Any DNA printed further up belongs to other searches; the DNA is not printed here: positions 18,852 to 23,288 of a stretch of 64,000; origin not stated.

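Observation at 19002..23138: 1378-aa secreted YD-repeat protein with ~290-aa near-identical tandem super-repeats and a duplicated KVRTQVI motif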

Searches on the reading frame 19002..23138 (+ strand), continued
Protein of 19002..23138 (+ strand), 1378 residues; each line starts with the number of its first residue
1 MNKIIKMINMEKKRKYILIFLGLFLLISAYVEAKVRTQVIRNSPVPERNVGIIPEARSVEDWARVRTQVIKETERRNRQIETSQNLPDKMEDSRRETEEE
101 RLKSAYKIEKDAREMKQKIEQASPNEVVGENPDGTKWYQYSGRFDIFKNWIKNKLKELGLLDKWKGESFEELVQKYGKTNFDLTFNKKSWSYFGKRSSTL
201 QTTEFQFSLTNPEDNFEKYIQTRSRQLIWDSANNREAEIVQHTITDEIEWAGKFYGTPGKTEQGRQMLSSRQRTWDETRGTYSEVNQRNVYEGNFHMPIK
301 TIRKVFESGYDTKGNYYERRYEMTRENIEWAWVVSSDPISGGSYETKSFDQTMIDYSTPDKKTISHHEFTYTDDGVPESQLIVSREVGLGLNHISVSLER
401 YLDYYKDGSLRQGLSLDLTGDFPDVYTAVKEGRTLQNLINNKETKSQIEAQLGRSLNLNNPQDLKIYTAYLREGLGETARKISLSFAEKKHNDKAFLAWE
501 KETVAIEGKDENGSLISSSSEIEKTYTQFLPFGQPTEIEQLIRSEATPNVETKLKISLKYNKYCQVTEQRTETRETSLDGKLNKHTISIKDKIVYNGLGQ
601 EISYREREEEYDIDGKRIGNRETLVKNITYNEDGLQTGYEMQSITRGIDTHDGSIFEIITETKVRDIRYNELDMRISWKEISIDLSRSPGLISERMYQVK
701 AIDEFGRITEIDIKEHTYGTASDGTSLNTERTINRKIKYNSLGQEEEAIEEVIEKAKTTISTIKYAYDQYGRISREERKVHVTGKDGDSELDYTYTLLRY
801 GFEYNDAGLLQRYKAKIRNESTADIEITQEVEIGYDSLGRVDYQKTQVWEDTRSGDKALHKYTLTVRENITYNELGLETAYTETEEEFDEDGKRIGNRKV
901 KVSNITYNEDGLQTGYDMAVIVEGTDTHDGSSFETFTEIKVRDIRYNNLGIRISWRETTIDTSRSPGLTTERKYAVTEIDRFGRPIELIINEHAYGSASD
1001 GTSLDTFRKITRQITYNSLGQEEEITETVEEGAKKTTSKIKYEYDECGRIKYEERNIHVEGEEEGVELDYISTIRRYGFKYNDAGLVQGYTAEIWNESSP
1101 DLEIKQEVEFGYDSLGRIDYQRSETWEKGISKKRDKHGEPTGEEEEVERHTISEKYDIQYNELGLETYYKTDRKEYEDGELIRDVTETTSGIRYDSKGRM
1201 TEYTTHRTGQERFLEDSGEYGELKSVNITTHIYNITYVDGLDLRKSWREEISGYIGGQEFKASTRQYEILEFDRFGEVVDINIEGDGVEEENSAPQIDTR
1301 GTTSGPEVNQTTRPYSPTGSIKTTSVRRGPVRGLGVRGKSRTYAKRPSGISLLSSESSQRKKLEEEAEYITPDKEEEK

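Call 41: list_cluster_members(proteins=[P0008, P0009, P0010, P0011, P0012, P0013, P0014, P0015, P0016, P0017])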
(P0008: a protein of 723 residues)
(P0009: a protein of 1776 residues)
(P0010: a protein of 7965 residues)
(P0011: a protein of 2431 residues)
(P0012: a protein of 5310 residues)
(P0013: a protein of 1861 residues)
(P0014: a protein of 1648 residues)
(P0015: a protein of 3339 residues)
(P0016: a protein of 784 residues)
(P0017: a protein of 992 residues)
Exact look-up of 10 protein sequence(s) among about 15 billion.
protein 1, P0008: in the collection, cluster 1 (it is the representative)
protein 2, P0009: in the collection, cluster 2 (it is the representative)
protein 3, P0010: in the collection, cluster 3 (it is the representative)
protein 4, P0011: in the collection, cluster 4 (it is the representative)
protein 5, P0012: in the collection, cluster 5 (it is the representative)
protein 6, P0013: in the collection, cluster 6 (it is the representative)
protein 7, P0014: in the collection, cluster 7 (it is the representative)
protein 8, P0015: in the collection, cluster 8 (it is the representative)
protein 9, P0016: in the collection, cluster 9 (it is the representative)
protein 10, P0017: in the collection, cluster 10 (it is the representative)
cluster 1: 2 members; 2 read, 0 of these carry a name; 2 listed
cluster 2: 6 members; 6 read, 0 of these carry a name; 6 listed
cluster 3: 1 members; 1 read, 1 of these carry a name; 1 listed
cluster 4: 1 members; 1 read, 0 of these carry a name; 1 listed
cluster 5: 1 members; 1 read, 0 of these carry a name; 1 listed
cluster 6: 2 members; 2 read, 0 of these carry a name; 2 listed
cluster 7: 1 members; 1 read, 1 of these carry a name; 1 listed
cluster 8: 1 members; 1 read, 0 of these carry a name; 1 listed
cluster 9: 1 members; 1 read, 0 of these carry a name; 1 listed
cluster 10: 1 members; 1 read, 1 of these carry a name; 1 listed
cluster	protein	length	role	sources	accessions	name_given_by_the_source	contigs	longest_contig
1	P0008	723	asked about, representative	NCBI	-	-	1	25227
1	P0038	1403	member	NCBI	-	-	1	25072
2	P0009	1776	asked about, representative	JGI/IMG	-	-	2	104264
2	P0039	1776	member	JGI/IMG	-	-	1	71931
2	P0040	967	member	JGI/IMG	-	-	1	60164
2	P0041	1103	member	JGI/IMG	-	-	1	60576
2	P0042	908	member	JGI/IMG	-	-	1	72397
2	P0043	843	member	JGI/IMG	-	-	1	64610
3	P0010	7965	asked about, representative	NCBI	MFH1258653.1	MAG: hypothetical protein ABII74_02365, partial [Elusimicrobiota bacterium]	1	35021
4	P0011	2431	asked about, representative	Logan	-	-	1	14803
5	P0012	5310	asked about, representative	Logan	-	-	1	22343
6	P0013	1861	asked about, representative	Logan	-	-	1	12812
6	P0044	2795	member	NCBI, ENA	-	-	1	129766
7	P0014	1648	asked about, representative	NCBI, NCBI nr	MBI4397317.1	MAG: hypothetical protein HY548_09490, partial [Elusimicrobia bacterium] | hypothetical protein [Elusimicrobiota bacterium]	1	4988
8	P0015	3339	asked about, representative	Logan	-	-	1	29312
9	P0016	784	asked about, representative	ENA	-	-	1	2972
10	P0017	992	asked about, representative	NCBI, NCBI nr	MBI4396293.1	MAG: hypothetical protein HY548_04300, partial [Elusimicrobia bacterium] | hypothetical protein [Elusimicrobiota bacterium]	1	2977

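Call 44: predict_structure(alignment_id=A2)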
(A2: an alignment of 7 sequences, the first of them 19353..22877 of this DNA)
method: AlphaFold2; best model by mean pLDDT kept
length: 1175 residues; sequences in the alignment: 7
mean_pLDDT: 84.8   pTM: 0.67
mean pLDDT of the five models: 84.8, 84.2, 82.1, 81.3, 79.9
residues with pLDDT >= 90: 454; 70-90: 601; 50-70: 102; < 50: 18
segments of 3 or more residues with pLDDT < 50: 1-3, 76-79, 113-118, 1173-1175
pLDDT, mean of each block of 10 residues (from residue 1): 67 82 88 86 83 86 87 57 79 84 86 49 86 70 61 89 83 79 88 64 85 75 71 84 77 76 87 74 77 81 81 88 78 84 86 80 84 72 89 74 89 73 87 88 80 90 79 88 87 83 90 82 93 86 94 82 92 92 87 95 88 95 89 94 95 87 92 89 90 91 76 93 92 71 82 92 94 82 94 92 90 88 94 92 83 94 89 94 87 93 88 91 89 91 88 91 88 90 84 91 93 77 77 93 90 94 90 91 92 83 83 93 87 88 84 86 80 47
secondary structure, 60 per line:
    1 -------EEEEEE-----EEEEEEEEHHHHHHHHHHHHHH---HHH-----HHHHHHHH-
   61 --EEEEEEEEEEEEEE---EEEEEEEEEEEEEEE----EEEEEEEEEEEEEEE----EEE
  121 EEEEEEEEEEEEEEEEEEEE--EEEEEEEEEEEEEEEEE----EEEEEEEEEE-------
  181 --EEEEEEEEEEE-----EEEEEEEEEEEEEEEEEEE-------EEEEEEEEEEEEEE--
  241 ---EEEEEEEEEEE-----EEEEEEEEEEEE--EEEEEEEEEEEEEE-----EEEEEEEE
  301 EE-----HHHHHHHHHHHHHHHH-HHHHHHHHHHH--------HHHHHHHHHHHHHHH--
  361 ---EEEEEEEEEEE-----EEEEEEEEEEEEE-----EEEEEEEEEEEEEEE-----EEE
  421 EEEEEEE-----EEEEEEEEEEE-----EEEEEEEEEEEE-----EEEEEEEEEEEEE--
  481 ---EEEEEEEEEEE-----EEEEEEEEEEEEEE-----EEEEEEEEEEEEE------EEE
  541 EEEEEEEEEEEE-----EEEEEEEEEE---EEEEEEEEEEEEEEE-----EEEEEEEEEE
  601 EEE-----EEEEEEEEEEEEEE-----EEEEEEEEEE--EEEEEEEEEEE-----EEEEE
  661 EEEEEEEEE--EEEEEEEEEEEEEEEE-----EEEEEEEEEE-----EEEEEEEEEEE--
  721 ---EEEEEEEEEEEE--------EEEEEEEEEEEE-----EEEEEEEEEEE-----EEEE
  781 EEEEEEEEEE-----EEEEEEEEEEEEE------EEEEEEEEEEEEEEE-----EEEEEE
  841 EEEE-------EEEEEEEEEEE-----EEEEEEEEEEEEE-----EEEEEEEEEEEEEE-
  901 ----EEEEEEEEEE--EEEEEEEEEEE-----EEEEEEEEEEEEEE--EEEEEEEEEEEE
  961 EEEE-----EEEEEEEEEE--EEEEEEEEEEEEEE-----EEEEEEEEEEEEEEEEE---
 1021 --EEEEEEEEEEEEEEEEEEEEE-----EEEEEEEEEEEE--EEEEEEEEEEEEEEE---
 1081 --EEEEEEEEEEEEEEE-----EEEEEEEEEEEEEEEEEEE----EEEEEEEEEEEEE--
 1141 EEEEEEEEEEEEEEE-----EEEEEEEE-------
elements in order (helices of 4 or more, strands of 3 or more residues): E8-13 E19-26 H27-40 H52-59 E63-76 E80-94 E99-113 E118-140 E143-159 E164-173 E183-193 E199-217 E225-238 E244-254 E260-271 E274-287 E293-302 H308-323 H325-335 H344-358 E364-374 E380-392 E398-412 E418-427 E433-443 E449-460 E466-478 E484-494 E500-513 E519-531 E538-552 E558-567 E571-585 E591-603 E609-622 E628-637 E640-650 E656-669 E672-687 E693-702 E708-718 E724-735 E744-755 E761-771 E777-790 E796-808 E815-829 E835-844 E852-862 E868-880 E886-899 E905-914 E917-927 E933-946 E949-964 E970-979 E982-995 E1001-1017 E1023-1043 E1049-1060 E1063-1077 E1083-1097 E1103-1121 E1126-1138 E1141-1155 E1161-1168

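Call 46: fold_search(model_id=the predicted structure, library=pdb)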
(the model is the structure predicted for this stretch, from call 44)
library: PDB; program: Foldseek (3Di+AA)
matches with E <= 10: 445; with E <= 0.001: 10
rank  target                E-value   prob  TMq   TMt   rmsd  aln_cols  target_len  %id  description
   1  8qja_C                1.3e-18  1.00  0.09  0.10  32.6      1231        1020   10  T6SS-linked Rhs repeat protein - Advenella mimigardefordensis VgrG-Rhs core (released 2024-09-25)
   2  8qja_D                1.5e-18  1.00  0.10  0.11  28.9      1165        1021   12  T6SS-linked Rhs repeat protein - Advenella mimigardefordensis VgrG-Rhs core (released 2024-09-25)
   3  8qja_A                3.2e-18  1.00  0.09  0.10  31.4      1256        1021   10  T6SS-linked Rhs repeat protein - Advenella mimigardefordensis VgrG-Rhs core (released 2024-09-25)
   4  8qja_B                3.4e-18  1.00  0.08  0.09  30.7      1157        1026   13  T6SS-linked Rhs repeat protein - Advenella mimigardefordensis VgrG-Rhs core (released 2024-09-25)
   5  6suf_F                7.8e-18  1.00  0.11  0.07  34.1      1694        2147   10  Structure of Photorhabdus luminescens Tc holotoxin pore (released 2019-11-06)
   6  6h6g                  3.8e-16  1.00  0.12  0.07  33.3      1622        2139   10  Crystal Structure of TcdB2-TccC3 without hypervariable C-terminal region (released 2018-10-03)
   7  5kis_A                3.0e-10  1.00  0.11  0.10  39.7      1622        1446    8  YenB/RHS2 complex (released 2017-08-09)
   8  4igl_A                5.1e-10  1.00  0.12  0.11  39.0      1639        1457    8  Structure of the RHS-repeat containing BC component of the secreted ABC toxin complex from Yersinia entomophaga (released 2013-08-07)
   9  4igl_C                1.2e-09  1.00  0.12  0.10  39.6      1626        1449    9  Structure of the RHS-repeat containing BC component of the secreted ABC toxin complex from Yersinia entomophaga (released 2013-08-07)
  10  9g33_UQ               4.7e-05  0.80  0.10  0.13  27.2       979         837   10  Stalled 90S - Utp23-Krr1-deltaC3 (released 2025-06-18)
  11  9n6v_LH               1.4e-03  0.47  0.11  0.14  27.2       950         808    9  SSU processome maturation and disassembly, State A (released 2025-11-05)
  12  5wlc_LH               2.1e-03  0.25  0.09  0.11  29.3       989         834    9  The complete structure of the small subunit processome (released 2017-09-27)
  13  9n78_LH               7.3e-03  0.33  0.11  0.15  27.0       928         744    9  SSU processome maturation and disassembly, State L (released 2025-11-05)
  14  5k8g                  8.8e-03  0.15  0.06  0.11  43.5       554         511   11  Crystal structure of a putative peptide-binding domain of MpAFP (released 2017-09-06)
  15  6x5w_A                9.2e-03  0.16  0.07  0.12  42.7       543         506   12  Peptide-bound structure of Marinomonas primoryensis peptide-binding domain (released 2021-09-01)
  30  4rhb_A                4.3e-02  0.09  0.07  0.11  33.3       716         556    8  Crystal structure of the lipopolysaccharide assembly complex LptD-LptE from the Escherichia coli outer membrane (released 2015-08-26)
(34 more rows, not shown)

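Call 59: search_protein_families(library=pfam, proteins=[P0015, P0018, P0020, P0021, P0022], max_evalue=0.001)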
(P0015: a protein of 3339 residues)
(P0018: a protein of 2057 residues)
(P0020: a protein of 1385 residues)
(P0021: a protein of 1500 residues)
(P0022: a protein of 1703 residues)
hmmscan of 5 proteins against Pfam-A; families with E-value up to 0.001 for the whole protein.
P0015 (3339 aa): 0 families

P0018 (2057 aa): 0 families

P0020 (1385 aa): 1 family
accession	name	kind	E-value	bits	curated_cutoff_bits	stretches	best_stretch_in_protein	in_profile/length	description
PF21456.2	Gp7_6th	-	0.0001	23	27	1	1082-1136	2-54/93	Baseplate wedge protein gp7, domain VI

P0021 (1500 aa): 0 families

P0022 (1703 aa): 0 families

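Call 72: find_related_loci(query=A1, collection=genome_contigs, flank=10000)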
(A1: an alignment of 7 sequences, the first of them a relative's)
Query A1 (1378 aa) in genome_contigs; peptide patterns used: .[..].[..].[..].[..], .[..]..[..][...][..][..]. (x = any residue, [..] = any of these).
220 stretches matched a pattern; 3 encode a relative of the query (tblastn E <= 1e-3); 3 distinct loci.
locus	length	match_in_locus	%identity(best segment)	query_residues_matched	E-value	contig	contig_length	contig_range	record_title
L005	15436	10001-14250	68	28-1359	0e+0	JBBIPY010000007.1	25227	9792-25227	MAG: Candidatus Omnitrophota bacterium isolate RSS170216_bin_313 NODE_1602_length_25227_cov_6.229143, whole genome shotg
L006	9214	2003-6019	39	11-1378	0e+0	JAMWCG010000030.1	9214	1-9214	MAG: Candidatus Omnitrophota bacterium isolate JZ-2.bins.168.201808 NODE_15095_length_9214_cov_0.870034, whole genome sh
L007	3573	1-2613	44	228-1298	0e+0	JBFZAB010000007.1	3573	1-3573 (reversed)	MAG: Candidatus Omnitrophota bacterium isolate PPR_0456 k121_1564041, whole genome shotgun sequence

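Call 81: fold_search(model_id=the predicted structure, library=viral)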
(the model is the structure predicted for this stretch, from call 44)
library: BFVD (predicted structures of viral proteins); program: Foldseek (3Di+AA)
matches with E <= 10: 329; with E <= 0.001: 4
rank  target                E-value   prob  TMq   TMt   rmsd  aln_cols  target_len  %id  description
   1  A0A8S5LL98            4.4e-06  1.00  0.10  0.24  20.0       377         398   14  Prokaryotic membrane lipoprotein lipid attachment site [Siphoviridae sp. ctvod4]
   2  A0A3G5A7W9            2.9e-04  0.38  0.05  0.10  25.1       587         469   10  MORN repeat-containing protein [Hyperionvirus sp.]
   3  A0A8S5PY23            6.8e-04  0.13  0.06  0.05  52.7      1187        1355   10  Tail protein [Myoviridae sp. ctXwe21]
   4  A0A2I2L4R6            8.2e-04  0.91  0.06  0.17  20.5       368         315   10  MORN-repeat protein [Orpheovirus IHUMI-LCC2]
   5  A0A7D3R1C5            1.4e-03  0.57  0.11  0.13  24.5       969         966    9  Zinc finger RING/FYVE/PHD-type protein [Fadolivirus FV1/VV64]
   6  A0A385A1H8            4.2e-03  0.80  0.07  0.18  19.8       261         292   13  (no name in the UniProt tables at hand)
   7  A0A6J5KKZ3            6.1e-03  0.08  0.06  0.06  35.6       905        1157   10  Uncharacterized protein [uncultured Caudovirales phage]
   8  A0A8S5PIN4            6.1e-03  0.06  0.06  0.06  48.1      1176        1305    8  Tail protein [Siphoviridae sp. ctcUB23]
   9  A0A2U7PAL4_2          6.7e-03  0.25  0.09  0.11  28.9       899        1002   10  (no name in the UniProt tables at hand)
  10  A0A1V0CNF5            8.9e-03  0.28  0.07  0.12  22.0       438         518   10  (no name in the UniProt tables at hand)
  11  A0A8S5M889            1.1e-02  0.97  0.08  0.25  11.3       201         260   14  Uncharacterized protein [Caudovirales sp. ctCiv1]
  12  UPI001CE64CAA         1.2e-02  0.06  0.05  0.06  38.4       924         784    6  (no name look-up for this kind of identifier)
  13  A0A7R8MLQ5            2.7e-02  0.08  0.06  0.08  38.1       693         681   10  Phage tail protein C-terminal domain-containing protein [Klebsiella phage vB_KppS-Storm]
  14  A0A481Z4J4            2.9e-02  0.14  0.07  0.13  23.7       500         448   11  Uncharacterized protein [Pithovirus LCPAC104]
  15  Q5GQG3                3.0e-02  0.04  0.06  0.06  42.6      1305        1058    8  Hypothetical-Protein / belonging to T4-LIKE GC: 864 [Synechococcus phage S-PM2]
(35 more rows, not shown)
